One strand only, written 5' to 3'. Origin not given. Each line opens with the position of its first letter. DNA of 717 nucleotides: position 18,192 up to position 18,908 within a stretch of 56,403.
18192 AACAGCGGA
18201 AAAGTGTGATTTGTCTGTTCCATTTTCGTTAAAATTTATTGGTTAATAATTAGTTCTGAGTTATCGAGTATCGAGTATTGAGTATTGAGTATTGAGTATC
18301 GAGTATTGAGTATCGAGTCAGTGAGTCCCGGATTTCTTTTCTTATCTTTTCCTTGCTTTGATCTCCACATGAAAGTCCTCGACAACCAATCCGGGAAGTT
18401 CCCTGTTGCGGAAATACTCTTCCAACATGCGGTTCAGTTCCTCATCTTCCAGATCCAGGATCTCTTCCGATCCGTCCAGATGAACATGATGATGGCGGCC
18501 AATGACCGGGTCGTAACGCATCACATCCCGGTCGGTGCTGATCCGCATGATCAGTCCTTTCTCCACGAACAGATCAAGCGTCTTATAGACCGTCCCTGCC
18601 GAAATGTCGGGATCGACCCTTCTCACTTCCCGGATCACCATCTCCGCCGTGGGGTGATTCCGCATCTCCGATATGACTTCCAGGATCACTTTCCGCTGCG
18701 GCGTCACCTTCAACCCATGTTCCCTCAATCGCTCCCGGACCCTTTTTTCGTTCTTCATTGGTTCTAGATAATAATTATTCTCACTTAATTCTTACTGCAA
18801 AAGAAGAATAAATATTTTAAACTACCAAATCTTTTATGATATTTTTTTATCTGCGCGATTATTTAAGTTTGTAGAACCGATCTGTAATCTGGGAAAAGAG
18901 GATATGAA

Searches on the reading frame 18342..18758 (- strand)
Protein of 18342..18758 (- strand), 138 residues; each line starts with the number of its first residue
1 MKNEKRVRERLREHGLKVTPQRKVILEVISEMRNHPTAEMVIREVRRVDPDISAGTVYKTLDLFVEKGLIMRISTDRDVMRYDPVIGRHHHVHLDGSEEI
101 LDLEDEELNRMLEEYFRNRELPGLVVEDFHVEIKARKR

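Call 75: search_protein_families(library=pfam, proteins=[window:18342-18758:-], max_evalue=0.00001)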
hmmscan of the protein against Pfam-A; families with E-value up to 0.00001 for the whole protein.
window:18342-18758:- (138 aa): 1 family
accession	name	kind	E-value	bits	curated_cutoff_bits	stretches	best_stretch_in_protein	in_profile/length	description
PF01475.25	FUR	-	3.2e-23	82.6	23.1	1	14-119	2-109/121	Ferric uptake regulator family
